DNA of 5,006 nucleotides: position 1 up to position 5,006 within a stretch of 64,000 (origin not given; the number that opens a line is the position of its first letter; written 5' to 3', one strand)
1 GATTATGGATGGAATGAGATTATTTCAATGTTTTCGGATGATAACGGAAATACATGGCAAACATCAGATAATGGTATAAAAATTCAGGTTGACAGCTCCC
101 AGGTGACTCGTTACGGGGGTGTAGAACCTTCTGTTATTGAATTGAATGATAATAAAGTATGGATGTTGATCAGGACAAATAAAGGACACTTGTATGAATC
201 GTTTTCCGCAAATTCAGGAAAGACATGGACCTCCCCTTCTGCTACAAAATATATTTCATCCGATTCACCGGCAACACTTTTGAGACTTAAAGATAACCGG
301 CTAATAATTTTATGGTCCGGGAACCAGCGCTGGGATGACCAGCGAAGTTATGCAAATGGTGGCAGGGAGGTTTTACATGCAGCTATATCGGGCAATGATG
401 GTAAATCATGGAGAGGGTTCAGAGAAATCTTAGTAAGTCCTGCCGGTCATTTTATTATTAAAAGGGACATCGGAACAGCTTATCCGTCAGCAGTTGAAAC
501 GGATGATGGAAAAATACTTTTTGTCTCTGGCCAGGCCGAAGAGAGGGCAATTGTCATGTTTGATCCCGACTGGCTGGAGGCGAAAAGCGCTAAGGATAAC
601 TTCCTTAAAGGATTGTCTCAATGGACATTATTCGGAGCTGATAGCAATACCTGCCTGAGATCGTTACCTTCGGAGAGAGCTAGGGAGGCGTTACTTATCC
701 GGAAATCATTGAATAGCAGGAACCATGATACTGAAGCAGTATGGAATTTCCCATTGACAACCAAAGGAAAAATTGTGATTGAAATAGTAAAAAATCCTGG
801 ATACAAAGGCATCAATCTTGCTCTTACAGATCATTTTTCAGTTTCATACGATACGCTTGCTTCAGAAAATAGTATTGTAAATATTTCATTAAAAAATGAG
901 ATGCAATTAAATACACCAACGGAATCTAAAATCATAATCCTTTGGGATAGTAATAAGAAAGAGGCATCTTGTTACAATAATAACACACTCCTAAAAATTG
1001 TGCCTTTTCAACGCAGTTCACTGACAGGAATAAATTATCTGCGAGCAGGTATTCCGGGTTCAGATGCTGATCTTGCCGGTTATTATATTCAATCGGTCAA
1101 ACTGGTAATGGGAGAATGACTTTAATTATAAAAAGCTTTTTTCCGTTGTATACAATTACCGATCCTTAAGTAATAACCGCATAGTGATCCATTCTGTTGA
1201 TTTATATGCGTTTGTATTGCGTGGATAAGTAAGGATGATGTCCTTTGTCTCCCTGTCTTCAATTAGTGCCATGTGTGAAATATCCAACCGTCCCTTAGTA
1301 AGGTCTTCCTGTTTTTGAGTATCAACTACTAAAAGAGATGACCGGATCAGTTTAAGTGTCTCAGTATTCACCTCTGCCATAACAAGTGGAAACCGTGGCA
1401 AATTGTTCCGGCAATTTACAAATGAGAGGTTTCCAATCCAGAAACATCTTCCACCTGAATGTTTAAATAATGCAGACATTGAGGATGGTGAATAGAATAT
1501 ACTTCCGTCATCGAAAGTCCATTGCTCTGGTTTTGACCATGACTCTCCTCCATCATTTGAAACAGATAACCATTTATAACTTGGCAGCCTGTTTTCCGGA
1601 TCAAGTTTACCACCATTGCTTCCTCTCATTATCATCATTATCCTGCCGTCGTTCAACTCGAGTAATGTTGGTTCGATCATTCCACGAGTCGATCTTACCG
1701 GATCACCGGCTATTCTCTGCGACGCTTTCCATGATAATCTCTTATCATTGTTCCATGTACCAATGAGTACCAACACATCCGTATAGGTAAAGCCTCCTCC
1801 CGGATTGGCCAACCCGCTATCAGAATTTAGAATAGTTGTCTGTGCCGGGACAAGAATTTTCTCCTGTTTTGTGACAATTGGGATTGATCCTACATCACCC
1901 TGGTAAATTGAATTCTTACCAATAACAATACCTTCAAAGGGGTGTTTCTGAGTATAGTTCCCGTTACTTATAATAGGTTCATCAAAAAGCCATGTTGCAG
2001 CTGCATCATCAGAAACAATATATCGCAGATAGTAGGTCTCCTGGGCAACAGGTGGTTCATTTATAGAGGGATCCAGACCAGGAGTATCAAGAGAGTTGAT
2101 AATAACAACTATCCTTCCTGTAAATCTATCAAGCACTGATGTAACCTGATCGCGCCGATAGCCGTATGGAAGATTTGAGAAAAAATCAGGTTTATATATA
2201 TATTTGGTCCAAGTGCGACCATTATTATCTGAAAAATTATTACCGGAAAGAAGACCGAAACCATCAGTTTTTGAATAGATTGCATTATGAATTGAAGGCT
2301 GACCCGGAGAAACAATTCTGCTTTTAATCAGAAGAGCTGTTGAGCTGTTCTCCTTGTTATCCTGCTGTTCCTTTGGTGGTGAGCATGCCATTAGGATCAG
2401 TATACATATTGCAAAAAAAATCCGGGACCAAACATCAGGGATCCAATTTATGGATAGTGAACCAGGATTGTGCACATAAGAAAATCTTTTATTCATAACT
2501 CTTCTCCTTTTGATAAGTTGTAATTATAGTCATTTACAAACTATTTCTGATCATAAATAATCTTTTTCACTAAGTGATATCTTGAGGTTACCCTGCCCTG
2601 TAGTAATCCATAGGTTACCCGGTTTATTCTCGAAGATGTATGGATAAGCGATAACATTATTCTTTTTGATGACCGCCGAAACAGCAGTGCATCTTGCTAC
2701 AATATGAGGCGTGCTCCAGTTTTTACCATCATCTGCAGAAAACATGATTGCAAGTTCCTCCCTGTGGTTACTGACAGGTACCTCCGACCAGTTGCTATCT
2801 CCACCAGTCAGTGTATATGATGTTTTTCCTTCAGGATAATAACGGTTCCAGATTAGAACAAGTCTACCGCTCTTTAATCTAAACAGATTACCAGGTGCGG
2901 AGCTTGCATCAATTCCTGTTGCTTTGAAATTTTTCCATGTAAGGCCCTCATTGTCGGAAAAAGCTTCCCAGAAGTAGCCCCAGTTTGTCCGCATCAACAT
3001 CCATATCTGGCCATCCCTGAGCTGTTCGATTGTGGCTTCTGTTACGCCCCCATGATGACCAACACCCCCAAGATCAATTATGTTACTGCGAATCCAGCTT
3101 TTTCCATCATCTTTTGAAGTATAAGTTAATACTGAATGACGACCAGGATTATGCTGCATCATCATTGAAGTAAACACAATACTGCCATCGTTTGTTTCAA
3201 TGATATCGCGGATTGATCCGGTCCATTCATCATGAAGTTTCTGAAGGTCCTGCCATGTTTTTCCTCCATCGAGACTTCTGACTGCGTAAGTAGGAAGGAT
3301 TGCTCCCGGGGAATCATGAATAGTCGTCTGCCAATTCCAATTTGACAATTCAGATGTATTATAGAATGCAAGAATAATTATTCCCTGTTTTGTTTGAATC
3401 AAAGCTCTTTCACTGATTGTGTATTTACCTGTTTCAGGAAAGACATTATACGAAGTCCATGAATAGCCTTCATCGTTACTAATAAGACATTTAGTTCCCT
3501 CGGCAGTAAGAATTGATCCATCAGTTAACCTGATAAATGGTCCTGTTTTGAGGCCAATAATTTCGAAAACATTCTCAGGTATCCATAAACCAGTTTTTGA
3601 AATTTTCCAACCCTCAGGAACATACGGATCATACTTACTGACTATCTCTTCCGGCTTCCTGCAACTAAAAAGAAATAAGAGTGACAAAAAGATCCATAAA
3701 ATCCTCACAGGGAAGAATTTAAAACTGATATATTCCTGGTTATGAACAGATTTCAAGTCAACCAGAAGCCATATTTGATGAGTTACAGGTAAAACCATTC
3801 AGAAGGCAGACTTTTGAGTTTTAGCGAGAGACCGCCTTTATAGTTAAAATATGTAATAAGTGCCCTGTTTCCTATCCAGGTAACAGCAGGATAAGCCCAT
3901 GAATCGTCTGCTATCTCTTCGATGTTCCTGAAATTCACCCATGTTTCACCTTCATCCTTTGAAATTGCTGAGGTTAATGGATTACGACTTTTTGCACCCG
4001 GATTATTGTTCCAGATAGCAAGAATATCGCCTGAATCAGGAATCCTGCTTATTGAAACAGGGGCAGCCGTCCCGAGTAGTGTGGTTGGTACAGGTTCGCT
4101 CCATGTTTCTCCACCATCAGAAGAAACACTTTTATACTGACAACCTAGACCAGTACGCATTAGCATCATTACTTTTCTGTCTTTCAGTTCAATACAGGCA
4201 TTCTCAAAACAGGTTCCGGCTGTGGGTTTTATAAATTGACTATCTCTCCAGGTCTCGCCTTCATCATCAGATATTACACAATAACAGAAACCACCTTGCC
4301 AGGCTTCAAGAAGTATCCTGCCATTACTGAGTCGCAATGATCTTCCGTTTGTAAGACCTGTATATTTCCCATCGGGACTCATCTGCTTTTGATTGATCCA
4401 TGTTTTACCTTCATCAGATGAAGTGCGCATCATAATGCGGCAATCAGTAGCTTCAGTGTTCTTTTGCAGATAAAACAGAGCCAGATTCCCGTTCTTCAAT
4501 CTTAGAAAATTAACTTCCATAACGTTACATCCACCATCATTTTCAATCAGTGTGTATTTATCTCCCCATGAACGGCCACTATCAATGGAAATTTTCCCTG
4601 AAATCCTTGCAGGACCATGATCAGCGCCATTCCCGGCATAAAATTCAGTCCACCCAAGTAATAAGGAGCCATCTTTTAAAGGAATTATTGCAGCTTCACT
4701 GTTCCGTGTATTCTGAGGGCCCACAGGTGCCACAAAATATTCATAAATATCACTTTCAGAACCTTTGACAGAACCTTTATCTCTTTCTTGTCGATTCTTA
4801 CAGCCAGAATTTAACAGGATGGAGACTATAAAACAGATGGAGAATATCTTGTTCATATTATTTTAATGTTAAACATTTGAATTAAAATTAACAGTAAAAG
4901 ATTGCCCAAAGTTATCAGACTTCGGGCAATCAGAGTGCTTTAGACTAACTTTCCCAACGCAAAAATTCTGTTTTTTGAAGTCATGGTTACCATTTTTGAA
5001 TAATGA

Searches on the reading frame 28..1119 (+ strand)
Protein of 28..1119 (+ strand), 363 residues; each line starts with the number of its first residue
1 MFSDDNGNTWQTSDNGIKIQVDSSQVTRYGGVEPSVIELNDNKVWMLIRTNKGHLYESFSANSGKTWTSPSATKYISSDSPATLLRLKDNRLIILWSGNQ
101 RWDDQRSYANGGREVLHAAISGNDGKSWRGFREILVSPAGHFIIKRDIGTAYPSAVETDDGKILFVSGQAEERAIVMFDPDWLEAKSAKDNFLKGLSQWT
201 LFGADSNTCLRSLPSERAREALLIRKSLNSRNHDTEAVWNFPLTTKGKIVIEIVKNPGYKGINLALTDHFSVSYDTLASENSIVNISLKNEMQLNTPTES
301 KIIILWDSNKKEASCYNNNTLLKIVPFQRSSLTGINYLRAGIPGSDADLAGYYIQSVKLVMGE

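Call 9: search_protein_families(library=pfam, proteins=[window:28-1119:+], max_evalue=0.001)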
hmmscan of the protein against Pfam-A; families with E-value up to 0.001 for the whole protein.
window:28-1119:+ (363 aa): 3 families
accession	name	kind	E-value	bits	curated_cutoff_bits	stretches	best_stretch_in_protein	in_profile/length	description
PF13088.12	BNR_2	-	8.6e-17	61.8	31.4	1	2-163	142-275/277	BNR repeat-like domain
PF13859.12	BNR_3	-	0.00049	20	27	0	23-70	166-213/308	BNR repeat-like domain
PF15902.12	Sortilin-Vps10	-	0.00092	18.5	33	0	2-132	5-113/446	Sortilin, neurotensin receptor 3,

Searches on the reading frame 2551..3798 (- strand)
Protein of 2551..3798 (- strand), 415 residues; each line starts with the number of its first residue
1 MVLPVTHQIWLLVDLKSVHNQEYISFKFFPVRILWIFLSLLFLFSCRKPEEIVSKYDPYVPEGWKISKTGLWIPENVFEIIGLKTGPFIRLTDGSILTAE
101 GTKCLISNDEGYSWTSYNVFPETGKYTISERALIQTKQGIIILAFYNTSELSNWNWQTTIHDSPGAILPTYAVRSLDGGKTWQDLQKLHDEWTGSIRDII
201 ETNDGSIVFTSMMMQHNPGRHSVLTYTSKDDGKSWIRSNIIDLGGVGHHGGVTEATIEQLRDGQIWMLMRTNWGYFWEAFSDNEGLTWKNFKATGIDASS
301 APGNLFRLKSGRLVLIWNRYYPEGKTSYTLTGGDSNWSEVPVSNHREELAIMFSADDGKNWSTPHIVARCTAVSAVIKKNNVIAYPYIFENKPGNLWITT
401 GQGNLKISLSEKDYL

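Call 9: search_protein_families(library=pfam, proteins=[window:2551-3798:-], max_evalue=0.001)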
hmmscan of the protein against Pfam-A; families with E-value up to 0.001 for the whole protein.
window:2551-3798:- (415 aa): 5 families
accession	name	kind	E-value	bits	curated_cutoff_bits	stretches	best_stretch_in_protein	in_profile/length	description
PF13088.12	BNR_2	-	2.8e-27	96.2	31.4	1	133-396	56-275/277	BNR repeat-like domain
PF02012.26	BNR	-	2.8e-08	33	27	0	174-183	2-11/12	BNR/Asp-box repeat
PF15902.12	Sortilin-Vps10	-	1.1e-06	28.2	33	0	96-190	39-117/446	Sortilin, neurotensin receptor 3,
PF13859.12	BNR_3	-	3.8e-06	27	27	1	107-290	35-212/308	BNR repeat-like domain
PF07494.17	Reg_prop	-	0.00085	19.7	20.4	0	385-401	8-23/24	Two component regulator propeller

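Call 32: search_protein_families(library=ncbifam, proteins=[window:2551-3798:-], max_evalue=0.001)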
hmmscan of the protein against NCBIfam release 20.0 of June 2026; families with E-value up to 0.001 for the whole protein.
window:2551-3798:- (415 aa): 0 families

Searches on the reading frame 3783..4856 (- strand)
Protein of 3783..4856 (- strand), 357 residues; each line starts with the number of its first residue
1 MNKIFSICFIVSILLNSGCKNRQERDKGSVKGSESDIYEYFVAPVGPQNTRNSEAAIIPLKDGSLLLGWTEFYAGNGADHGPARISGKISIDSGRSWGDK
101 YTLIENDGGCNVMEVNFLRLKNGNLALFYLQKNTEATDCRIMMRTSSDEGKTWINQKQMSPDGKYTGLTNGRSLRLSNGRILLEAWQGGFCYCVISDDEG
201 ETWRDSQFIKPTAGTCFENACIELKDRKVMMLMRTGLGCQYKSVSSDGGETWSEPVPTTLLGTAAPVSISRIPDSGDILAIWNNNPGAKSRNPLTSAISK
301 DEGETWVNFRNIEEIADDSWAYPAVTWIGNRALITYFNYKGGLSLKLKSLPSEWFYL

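Call 9: search_protein_families(library=pfam, proteins=[window:3783-4856:-], max_evalue=0.001)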
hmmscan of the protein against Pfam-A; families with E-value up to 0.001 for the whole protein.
window:3783-4856:- (357 aa): 5 families
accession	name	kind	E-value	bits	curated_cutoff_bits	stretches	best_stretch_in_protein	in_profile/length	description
PF13088.12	BNR_2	-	5.3e-31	108.4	31.4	1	86-326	21-268/277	BNR repeat-like domain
PF02012.26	BNR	-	1.1e-08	34.2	27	0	244-253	2-11/12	BNR/Asp-box repeat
PF13859.12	BNR_3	-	2.7e-07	30.8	27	1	79-258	24-216/308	BNR repeat-like domain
PF24316.1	Tli3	-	8.5e-06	26.6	27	0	131-160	71-102/129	T6SS Tli3 immunity protein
PF15902.12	Sortilin-Vps10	-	3.8e-05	23.1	33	0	194-310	4-113/446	Sortilin, neurotensin receptor 3,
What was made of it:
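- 3783..4856 (-): Seventh, distant relative of the family (36-40% identity; motif TRNSEA instead of PRNSEG). BNR_2 E 5e-31 (call 9).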
